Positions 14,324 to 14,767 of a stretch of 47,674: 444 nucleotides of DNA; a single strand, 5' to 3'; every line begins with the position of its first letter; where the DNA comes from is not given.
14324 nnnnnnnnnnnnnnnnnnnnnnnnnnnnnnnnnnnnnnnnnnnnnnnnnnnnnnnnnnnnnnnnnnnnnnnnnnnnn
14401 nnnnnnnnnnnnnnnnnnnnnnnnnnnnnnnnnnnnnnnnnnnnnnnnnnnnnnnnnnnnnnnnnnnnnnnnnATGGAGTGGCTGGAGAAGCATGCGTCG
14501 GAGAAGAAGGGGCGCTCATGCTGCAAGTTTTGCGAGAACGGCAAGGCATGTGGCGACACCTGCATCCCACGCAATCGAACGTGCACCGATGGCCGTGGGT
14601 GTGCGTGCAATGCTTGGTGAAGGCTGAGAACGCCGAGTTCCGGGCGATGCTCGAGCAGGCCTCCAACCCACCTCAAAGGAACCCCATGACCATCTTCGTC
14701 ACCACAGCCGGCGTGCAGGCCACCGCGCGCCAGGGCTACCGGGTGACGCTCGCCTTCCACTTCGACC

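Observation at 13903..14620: AT-richer lipoprotein moron with an 8-Cys C-terminal motif inserted inside the baseplate gene block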

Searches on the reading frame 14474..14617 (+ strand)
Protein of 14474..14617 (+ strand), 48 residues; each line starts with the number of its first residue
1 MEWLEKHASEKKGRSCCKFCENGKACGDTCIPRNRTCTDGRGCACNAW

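Call 52: find_homologous_proteins(query=A3, max_evalue=0.001)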
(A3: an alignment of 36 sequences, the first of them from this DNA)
Query A3 (36 sequences) (48 aa, profile of the alignment): 1447 proteins with E <= 0.001 among 1697 candidates; the best 120 are listed.
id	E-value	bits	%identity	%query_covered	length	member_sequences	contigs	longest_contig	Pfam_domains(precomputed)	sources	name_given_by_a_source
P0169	1.8e-12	65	60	83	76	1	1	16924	-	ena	-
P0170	2.1e-12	65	54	81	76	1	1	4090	-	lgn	-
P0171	3.0e-12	64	65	65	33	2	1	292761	-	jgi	jgi:hypothetical protein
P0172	6.1e-12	63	57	44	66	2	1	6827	-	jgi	jgi:hypothetical protein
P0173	8.6e-12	63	61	65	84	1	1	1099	-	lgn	-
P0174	9.6e-12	63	59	81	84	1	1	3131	-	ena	-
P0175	9.6e-12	63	67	69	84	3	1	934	-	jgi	-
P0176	1.0e-11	63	61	65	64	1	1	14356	-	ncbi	ncbi:MAG TPA: hypothetical protein VGK59_15105 [Ohtaekwangia sp.]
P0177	1.1e-11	62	60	52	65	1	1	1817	-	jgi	jgi:hypothetical protein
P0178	1.2e-11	62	64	69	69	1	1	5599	-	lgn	-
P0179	1.2e-11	62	58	65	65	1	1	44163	-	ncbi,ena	-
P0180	1.3e-11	62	65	65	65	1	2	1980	-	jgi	jgi:hypothetical protein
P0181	1.5e-11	62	57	44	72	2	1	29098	-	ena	-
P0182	1.7e-11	62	57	77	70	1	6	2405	-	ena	-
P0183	1.7e-11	62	55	83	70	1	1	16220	-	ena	-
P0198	2.2e-11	62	58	54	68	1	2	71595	-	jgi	jgi:hypothetical protein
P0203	2.4e-11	61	53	83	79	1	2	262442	-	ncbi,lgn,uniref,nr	ncbi:hypothetical protein [Rhodovulum adriaticum]|uniref:Uncharacterized protein n=1 Tax=Rhodovulum 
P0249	4.4e-11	61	61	65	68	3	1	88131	-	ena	-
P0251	4.5e-11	61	63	73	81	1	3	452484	-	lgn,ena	-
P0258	5.2e-11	60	61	65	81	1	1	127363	-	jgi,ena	-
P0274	6.0e-11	60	65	65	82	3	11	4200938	-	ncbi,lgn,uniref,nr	ncbi:hypothetical protein BV509_14695 [Rhodovulum sulfidophilum]|uniref:Uncharacterized protein n=1 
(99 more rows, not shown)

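Call 55: search_protein_families(library=pfam, alignment_id=A4, max_evalue=1)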
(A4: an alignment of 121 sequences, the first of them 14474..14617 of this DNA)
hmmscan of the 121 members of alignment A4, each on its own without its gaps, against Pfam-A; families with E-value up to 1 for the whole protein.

A. member 1, window:14474-14617:+ (48 aa): 0 families

B. families by the number of members that match (of 121 scanned): 12 families
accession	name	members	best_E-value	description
PF08139.17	LPAM_1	3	0.23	Prokaryotic membrane lipoprotein lipid attachment site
PF10977.13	DUF2797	2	0.17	Protein of unknown function (DUF2797)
PF04588.18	HIG_1_N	1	0.021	Hypoxia induced protein conserved region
PF00984.24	UDPG_MGDP_dh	1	0.043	UDP-glucose/GDP-mannose dehydrogenase family, central domain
PF13190.11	PDGLE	1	0.062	PDGLE domain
PF14880.11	COX14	1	0.078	Cytochrome oxidase c assembly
PF23250.1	zf_DPOE_2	1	0.08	Zinc finger domain of DNA polymerase-epsilon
PF25676.1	T4_Spackle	1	0.11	Bacteriophage T4 Spackle protein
PF23557.1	TPR_leprecan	1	0.15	Leprecan family TPR-like repeat region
PF25011.1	VSR_TRX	1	0.17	Vacuolar sorting receptor thioredoxin-like domain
PF19380.4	DUF5955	1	0.22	Family of unknown function (DUF5955)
PF24213.1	DUF7434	1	0.76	Family of unknown function (DUF7434)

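Call 59: predict_structure(alignment_id=A4)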
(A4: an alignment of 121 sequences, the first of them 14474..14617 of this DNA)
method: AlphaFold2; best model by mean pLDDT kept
length: 48 residues; sequences in the alignment: 121
mean_pLDDT: 69.8   pTM: 0.43
mean pLDDT of the five models: 69.8, 67.2, 62.9, 62.5, 61.5
residues with pLDDT >= 90: 0; 70-90: 30; 50-70: 6; < 50: 12
segments of 3 or more residues with pLDDT < 50: 1-10
pLDDT, mean of each block of 10 residues (from residue 1): 44 61 85 85 75
secondary structure, 60 per line:
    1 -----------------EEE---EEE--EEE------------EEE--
elements in order: E18-20 E24-26 E29-31 E44-46

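Call 63: fold_search(model_id=the predicted structure, library=pdb)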
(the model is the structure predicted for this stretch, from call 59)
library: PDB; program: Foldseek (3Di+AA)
matches with E <= 10: 0; with E <= 0.001: 0
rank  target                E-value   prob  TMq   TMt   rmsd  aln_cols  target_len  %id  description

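Call 64: find_related_loci(query=A3, collection=viral_contigs, flank=6000)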
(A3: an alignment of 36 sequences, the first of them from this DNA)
Query A3 (48 aa) in viral_contigs; peptide patterns used: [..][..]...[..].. (x = any residue, [..] = any of these).
48 stretches matched a pattern; 45 encode a relative of the query (tblastn E <= 1e-3); 45 distinct loci.
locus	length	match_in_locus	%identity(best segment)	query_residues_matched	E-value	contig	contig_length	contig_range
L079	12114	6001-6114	61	9-46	2e-11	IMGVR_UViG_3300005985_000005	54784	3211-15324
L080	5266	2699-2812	61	9-46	2e-11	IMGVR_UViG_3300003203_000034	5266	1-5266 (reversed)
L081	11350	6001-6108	61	13-48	5e-11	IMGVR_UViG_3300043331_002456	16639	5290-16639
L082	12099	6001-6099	67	15-47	5e-11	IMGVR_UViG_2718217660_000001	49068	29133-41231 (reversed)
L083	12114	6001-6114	61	9-46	1e-10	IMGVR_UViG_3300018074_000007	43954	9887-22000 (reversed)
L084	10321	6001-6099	61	15-47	3e-10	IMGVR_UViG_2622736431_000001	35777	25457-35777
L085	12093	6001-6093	65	16-46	3e-10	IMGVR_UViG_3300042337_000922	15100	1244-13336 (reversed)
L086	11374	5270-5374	57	14-47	4e-10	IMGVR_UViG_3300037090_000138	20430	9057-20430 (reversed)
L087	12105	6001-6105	57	14-47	4e-10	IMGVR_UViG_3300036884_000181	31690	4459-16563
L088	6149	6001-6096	63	15-46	8e-10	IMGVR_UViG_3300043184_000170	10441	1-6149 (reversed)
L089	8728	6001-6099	64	15-47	1e-9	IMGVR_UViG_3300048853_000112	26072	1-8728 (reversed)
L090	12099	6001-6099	61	14-46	1e-9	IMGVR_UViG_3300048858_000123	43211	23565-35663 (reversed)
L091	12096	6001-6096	66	15-46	1e-9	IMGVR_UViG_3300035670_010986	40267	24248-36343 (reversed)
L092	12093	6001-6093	68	16-46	1e-9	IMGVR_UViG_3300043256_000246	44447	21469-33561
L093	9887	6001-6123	54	7-47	2e-9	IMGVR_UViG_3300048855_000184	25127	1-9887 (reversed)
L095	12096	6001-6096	63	15-46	3e-9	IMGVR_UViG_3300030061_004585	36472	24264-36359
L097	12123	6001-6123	49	5-45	7e-9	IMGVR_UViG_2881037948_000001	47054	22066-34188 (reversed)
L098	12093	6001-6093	61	16-46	1e-8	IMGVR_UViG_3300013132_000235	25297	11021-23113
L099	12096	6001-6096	56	15-46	2e-8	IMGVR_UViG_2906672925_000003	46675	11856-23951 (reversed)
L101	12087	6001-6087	62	18-46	4e-8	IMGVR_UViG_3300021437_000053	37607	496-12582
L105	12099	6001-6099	55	13-45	1e-7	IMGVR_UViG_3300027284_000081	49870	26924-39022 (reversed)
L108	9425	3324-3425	62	13-45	3e-7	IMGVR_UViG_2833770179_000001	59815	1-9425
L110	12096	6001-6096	53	15-45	3e-6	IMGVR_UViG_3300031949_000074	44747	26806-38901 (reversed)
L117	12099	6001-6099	55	15-47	4e-5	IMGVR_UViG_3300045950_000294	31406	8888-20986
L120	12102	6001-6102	53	13-45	8e-5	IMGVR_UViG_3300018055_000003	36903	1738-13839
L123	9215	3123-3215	52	16-45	8e-4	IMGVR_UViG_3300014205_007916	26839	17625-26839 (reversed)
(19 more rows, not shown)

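Call 68: search_protein_families(library=phrogs, proteins=[L079:3392-5629:-, L079:6122-6694:-, L105:3362-5638:-, L105:6927-8453:-, L090:1405-5682:-, L099:3342-5432:-, L097:7450-9414:-, L117:2317-5592:-, L123:5155-7422:-, L123:4195-5148:-], max_evalue=0.00001)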
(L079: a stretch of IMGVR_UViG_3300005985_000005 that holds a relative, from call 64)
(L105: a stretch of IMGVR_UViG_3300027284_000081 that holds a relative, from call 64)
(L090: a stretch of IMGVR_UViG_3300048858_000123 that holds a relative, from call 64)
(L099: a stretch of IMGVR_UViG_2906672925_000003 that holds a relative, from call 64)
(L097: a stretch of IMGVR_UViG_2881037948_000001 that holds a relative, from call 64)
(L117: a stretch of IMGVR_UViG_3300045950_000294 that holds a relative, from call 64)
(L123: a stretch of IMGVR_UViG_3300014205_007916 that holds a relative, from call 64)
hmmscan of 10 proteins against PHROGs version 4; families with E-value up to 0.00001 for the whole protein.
L079:3392-5629:- (746 aa): 12 families
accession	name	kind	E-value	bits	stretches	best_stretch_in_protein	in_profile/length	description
phrog_34270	-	tail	1.9e-40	140.3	1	4-373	17-386/653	tail length tape measure protein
phrog_794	-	tail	7.7e-39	135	1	19-725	101-667/763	tail length tape measure protein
phrog_28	-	tail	5.3e-28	99.1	1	20-370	193-565/1228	tail length tape measure protein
phrog_19282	-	unknown function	6.2e-25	88.9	1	17-305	77-365/490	-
phrog_1272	-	tail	2e-13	50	1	21-332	183-502/1606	tail length tape measure protein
phrog_167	-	tail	2.3e-13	49.8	1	13-700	210-723/1555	tail length tape measure protein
phrog_4704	-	tail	2.8e-11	43.8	1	12-326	140-456/625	tail length tape measure protein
phrog_5690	-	unknown function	3e-11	43.7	1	63-350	106-352/907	-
phrog_1533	-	tail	6.6e-10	38.2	1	20-225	196-392/1688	tail length tape measure protein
phrog_991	-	tail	1.3e-08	33.9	1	21-339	214-544/1966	tail length tape measure protein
phrog_36688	-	tail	1.7e-07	30.1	1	32-273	28-257/1600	tail length tape measure protein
phrog_35707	-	tail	1.8e-06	27.9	1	31-209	29-210/755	tail length tape measure protein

L079:6122-6694:- (191 aa): 1 family
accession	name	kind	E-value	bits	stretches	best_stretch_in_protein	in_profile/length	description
phrog_27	-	connector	3.6e-19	70.5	1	5-189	11-190/199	tail completion or Neck1 protein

L105:3362-5638:- (759 aa): 11 families
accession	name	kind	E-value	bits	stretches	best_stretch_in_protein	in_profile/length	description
phrog_34270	-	tail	1.1e-106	359.2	1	53-609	2-557/653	tail length tape measure protein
phrog_794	-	tail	7.4e-47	161.5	1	60-438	88-510/763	tail length tape measure protein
phrog_19282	-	unknown function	1.9e-30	107.1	1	80-347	92-358/490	-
phrog_28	-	tail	5.3e-29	102.4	1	53-439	106-586/1228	tail length tape measure protein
phrog_5690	-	unknown function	2.3e-22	80.5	1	119-350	110-339/907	-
phrog_991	-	tail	8e-16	57.8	1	65-443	228-599/1966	tail length tape measure protein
phrog_1533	-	tail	8.1e-13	47.8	1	47-439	182-561/1688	tail length tape measure protein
phrog_36688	-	tail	2.3e-10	39.6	1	60-388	8-323/1600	tail length tape measure protein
phrog_167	-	tail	3.3e-10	39.3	1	51-721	228-726/1555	tail length tape measure protein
phrog_1272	-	tail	8.3e-10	38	1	63-446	181-574/1606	tail length tape measure protein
phrog_973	-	tail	1.2e-08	34.4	1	41-429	30-389/1465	tail length tape measure protein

L105:6927-8453:- (509 aa): 3 families
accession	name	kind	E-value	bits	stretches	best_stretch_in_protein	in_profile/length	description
phrog_165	-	tail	6.2e-107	359.1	1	2-498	1-491/493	tail sheath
phrog_11048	-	tail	3.3e-15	57.1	1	352-495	6-152/157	tail sheath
phrog_5292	-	tail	4e-13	50.6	1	4-123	2-126/129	tail sheath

L090:1405-5682:- (1426 aa): 9 families
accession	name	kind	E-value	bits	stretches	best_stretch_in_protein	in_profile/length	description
phrog_1716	-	tail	1.3e-57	197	1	82-466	29-431/943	tail length tape measure protein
phrog_26804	-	unknown function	3.2e-32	112.2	1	124-434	121-408/1066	-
phrog_1538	-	tail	8e-28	98.6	1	64-671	5-467/811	tail length tape measure protein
phrog_5062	-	tail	7.6e-24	85.6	1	116-401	131-406/753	tail length tape measure protein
phrog_24709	-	tail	2.2e-19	70.3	1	102-485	26-373/1069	tail length tape measure protein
phrog_973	-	tail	1.3e-13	50.8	1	77-1165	61-1102/1465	tail length tape measure protein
phrog_9959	-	tail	3.9e-11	42.3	1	271-462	208-390/1708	tail length tape measure protein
phrog_16017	-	unknown function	4.9e-08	32.3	1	80-232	185-337/1234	-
phrog_3336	-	tail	2.4e-07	30.7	1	101-200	47-141/1051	tail length tape measure protein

L099:3342-5432:- (697 aa): 2 families
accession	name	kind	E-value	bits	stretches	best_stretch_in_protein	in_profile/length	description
phrog_5616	-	tail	4.4e-67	228.1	1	78-583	6-535/873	tail fiber protein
phrog_31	-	tail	1.6e-10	40.5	1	261-513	485-743/1565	central tail fiber J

L097:7450-9414:- (655 aa): 2 families
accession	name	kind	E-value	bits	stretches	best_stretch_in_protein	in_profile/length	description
phrog_5073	-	tail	7.8e-16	59.2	1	14-80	204-269/519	tail fiber protein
phrog_6320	-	tail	9.4e-08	32.3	1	70-193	156-211/745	tail fiber protein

L117:2317-5592:- (1092 aa): 2 families
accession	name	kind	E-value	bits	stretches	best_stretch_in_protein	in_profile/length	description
phrog_167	-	tail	1.1e-10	40.9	1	10-610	210-716/1555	tail length tape measure protein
phrog_6056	-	head and packaging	3.3e-07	31.3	1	575-629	9-62/224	internal virion protein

L123:5155-7422:- (756 aa): 0 families

L123:4195-5148:- (318 aa): 0 families

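Call 73: search_protein_families(library=ncbifam, alignment_id=A4, max_evalue=0.1)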
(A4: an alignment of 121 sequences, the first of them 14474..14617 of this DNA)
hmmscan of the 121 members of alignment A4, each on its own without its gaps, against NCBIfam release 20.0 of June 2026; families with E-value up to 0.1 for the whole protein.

A. member 1, window:14474-14617:+ (48 aa): 0 families

B. families by the number of members that match (of 121 scanned): 16 families
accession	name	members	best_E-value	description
NF050142.1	PG1828_fam_lipo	2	0.0097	PG1828 family lipoprotein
NF041428.1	TrsH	2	0.047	TrsH/TraH family protein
NF011815.0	PRK15287.1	1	0.016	fimbrial minor subunit StfF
NF009413.0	PRK12775.1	1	0.019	putative trifunctional 2-polyprenylphenol hydroxylase/glutamate synthase subunit beta/ferritin domain-containing protein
NF051435.1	ArfB_Rv0900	1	0.029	channel accessory protein ArfB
NF041482.1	ADPrt_Strmyces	1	0.029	ADP-ribosyltransferase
NF007487.1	PRK10081.1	1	0.029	lipoprotein toxin entericidin B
NF038215.1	acineto_lipo_PV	1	0.046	NF038215 family lipoprotein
NF038244.1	pheromon_TrpTrp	1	0.063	quorum-sensing system DWW-type pheromone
NF011824.1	PRK15296.1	1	0.073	fimbrial protein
NF058647.1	lipo_LytA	1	0.075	acidic lipoprotein LytA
NF047847.2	SS_mature_LptM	1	0.079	LPS translocon maturation chaperone LptM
NF058642.1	lipo_YqiH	1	0.085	lipoprotein YqiH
NF052634.1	Riean_0653_fam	1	0.086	Riean_0653 family protein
NF047408.1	SA0632_fam_LP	1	0.093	SA0632 family lipoprotein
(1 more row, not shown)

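Call 80: search_protein_families(library=phrogs, proteins=[L081:3844-5337:+, L083:1286-4297:+, L085:1783-3594:-, L087:6124-7197:-, L095:4580-5611:+, L098:7694-8956:+, L101:1200-3677:-, L108:5726-7282:+, L110:6535-8028:+, L120:6335-7483:+], max_evalue=0.00001)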
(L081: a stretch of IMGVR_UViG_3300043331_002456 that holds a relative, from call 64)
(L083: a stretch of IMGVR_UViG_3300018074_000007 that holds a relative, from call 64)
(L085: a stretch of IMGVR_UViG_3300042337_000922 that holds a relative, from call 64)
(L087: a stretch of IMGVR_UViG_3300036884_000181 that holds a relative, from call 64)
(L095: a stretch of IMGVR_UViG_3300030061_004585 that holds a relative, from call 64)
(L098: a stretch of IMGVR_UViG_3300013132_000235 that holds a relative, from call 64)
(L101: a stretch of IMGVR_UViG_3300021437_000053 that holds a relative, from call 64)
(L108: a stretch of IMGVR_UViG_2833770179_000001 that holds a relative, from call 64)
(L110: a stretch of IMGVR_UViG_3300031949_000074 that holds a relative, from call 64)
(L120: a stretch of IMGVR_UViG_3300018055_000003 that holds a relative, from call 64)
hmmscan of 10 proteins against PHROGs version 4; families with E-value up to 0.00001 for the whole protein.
L081:3844-5337:+ (498 aa): 3 families
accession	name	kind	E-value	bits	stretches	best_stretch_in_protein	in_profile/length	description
phrog_1101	-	tail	7.8e-58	197.3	1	137-483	145-472/1405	tail protein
phrog_6284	-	tail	5e-33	115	1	183-474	96-402/1280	tail protein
phrog_21247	-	tail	6.8e-21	75.4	1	253-486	178-413/508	tail protein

L083:1286-4297:+ (1004 aa): 0 families

L085:1783-3594:- (604 aa): 6 families
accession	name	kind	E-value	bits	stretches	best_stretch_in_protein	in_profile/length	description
phrog_116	-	other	3.9e-99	334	1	87-594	209-490/779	DNA methyltransferase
phrog_23072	-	other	1.9e-62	213.1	2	440-596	215-390/400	DNA methyltransferase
phrog_29443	-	unknown function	1.4e-53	182.8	1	87-245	4-150/273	-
phrog_363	-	other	1.2e-35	124.3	1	88-280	56-218/327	DNA methyltransferase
phrog_13621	-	unknown function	3e-28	99.2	1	515-600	30-115/121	-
phrog_5999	-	other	1.9e-23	83.5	1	87-190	4-100/109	DNA methyltransferase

L087:6124-7197:- (358 aa): 2 families
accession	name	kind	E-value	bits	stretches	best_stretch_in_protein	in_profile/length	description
phrog_1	-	integration and excision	8.3e-10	39.5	1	81-346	233-464/611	integrase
phrog_216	-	integration and excision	4.6e-06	26.9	0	146-332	73-239/301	integrase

L095:4580-5611:+ (344 aa): 3 families
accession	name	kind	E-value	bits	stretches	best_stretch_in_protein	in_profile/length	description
phrog_1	-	integration and excision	1.7e-38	134.3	1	12-334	117-444/611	integrase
phrog_216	-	integration and excision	4.7e-21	76.2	1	178-339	64-238/301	integrase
phrog_7244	-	integration and excision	3.3e-13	50.5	1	65-246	72-253/263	integrase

L098:7694-8956:+ (421 aa): 3 families
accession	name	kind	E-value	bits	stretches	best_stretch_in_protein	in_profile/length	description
phrog_16469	-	unknown function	9.6e-25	88.8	1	29-265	36-270/392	-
phrog_17928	-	unknown function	2.7e-23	83.4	1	45-360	90-406/511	-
phrog_1376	-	unknown function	7.5e-12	46.1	1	27-302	21-284/362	-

L101:1200-3677:- (826 aa): 9 families
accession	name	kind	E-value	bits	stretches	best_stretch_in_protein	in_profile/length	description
phrog_15962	-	DNA, RNA and nucleotide metabolism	2.1e-52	179.4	1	12-195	29-216/835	DNA primase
phrog_1829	-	DNA, RNA and nucleotide metabolism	3.7e-46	158.6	2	13-185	5-175/772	DNA primase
phrog_4762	-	unknown function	5.4e-45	154.7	1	383-660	367-653/822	-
phrog_13901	-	DNA, RNA and nucleotide metabolism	4.5e-39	135.6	1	10-175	7-168/341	DNA primase/helicase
phrog_2249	-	DNA, RNA and nucleotide metabolism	7.1e-37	128.5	1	384-732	398-746/802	DNA primase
phrog_1156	-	DNA, RNA and nucleotide metabolism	1.9e-36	127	1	491-744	536-802/855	DNA primase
phrog_3022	-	DNA, RNA and nucleotide metabolism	3.1e-24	86.4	1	10-181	5-176/788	DNA primase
phrog_8643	-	DNA, RNA and nucleotide metabolism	5e-15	56.7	1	13-170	36-173/179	DNA polymerase/primase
phrog_24712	-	unknown function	2e-13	50.1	1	491-690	451-649/801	-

L108:5726-7282:+ (519 aa): 4 families
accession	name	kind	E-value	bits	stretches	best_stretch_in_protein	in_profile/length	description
phrog_38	-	head and packaging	1.1e-20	74.9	1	339-505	542-704/760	terminase large subunit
phrog_979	-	head and packaging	2e-20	74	1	324-512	415-607/642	terminase large subunit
phrog_2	-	head and packaging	2.5e-14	54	1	36-435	250-547/807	terminase large subunit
phrog_5573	-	head and packaging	7.5e-06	26.5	0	346-464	76-190/250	terminase large subunit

L110:6535-8028:+ (498 aa): 2 families
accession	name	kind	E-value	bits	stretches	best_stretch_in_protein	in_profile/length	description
phrog_95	-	integration and excision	1.4e-68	233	1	3-487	90-575/651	integrase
phrog_125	-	DNA, RNA and nucleotide metabolism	3.3e-16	60.6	1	1-196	20-186/254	DNA invertase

L120:6335-7483:+ (383 aa): 3 families
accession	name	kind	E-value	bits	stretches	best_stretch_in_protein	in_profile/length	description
phrog_1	-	integration and excision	1.1e-43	151.4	1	88-371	174-444/611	integrase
phrog_216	-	integration and excision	8.9e-34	117.9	1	154-375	25-236/301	integrase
phrog_7269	-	integration and excision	1.3e-08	35.7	1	302-371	9-77/89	integrase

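Call 84: find_encoding_contigs(protein=P0274, flank=7000, max_places=2)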
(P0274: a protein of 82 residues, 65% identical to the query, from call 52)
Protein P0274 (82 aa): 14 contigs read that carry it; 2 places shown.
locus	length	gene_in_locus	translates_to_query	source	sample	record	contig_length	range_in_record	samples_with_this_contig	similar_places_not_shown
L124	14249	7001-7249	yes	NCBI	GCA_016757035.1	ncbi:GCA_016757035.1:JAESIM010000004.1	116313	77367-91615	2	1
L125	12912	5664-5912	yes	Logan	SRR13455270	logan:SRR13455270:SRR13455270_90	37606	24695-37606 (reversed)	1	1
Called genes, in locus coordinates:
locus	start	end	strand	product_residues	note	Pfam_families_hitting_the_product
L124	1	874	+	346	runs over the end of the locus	PF00005:ABC_tran, PF13401:AAA_22 (faint), PF08352:oligo_HPY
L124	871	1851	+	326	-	PF00005:ABC_tran, PF13304:AAA_21 (faint), PF08352:oligo_HPY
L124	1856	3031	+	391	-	PF01425:Amidase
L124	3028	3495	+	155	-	PF14588:YjgF_endoribonc, PF01042:Ribonuc_L-PSP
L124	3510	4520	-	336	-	PF04055:Radical_SAM, PF13353:Fer4_12 (weak), PF06463:Mob_synth_C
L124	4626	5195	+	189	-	-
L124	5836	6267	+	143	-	-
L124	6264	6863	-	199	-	PF12804:NTP_transf_3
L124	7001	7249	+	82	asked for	-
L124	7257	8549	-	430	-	PF02653:BPD_transp_2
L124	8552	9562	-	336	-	PF02653:BPD_transp_2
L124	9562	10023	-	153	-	-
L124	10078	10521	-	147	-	-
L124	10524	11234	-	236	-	PF00005:ABC_tran, PF09818:ABC_ATPase (faint), PF13604:AAA_30 (weak), PF13304:AAA_21 (faint)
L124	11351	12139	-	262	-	PF02463:SMC_N (faint), PF13476:AAA_23 (faint), PF00005:ABC_tran, PF13555:AAA_29 (faint), PF13304:AAA_21 (faint), PF12399:BCA_ABC_TP_C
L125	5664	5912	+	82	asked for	-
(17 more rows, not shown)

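Call 85: find_encoding_contigs(protein=P0203, flank=7000, max_places=1)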
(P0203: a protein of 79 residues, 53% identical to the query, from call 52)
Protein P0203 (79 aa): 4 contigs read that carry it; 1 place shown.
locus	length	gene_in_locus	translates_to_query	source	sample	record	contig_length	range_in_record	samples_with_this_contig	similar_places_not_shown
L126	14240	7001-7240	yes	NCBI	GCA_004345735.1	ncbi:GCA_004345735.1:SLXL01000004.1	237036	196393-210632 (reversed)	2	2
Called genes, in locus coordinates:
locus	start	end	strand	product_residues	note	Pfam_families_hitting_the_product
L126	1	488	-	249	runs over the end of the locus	PF13531:SBP_bac_11, PF01547:SBP_bac_1 (faint)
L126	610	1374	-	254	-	PF13531:SBP_bac_11, PF01547:SBP_bac_1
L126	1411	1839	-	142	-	PF03459:TOBE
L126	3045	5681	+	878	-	PF13448:DUF4114 (weak), PF00353:HemolysinCabind, PF13403:Hint_2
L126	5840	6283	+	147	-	-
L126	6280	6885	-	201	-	PF12804:NTP_transf_3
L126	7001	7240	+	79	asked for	-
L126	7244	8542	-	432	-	PF02653:BPD_transp_2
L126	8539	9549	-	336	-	PF02653:BPD_transp_2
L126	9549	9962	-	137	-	-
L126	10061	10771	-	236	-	PF00005:ABC_tran, PF09818:ABC_ATPase (faint), PF13604:AAA_30 (weak), PF13304:AAA_21 (faint)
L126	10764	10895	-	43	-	-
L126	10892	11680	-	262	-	PF00005:ABC_tran, PF02463:SMC_N (faint), PF13555:AAA_29 (faint), PF13304:AAA_21 (faint), PF12399:BCA_ABC_TP_C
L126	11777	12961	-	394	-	PF13458:Peripla_BP_6, PF01094:ANF_receptor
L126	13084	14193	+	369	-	PF07995:GSDH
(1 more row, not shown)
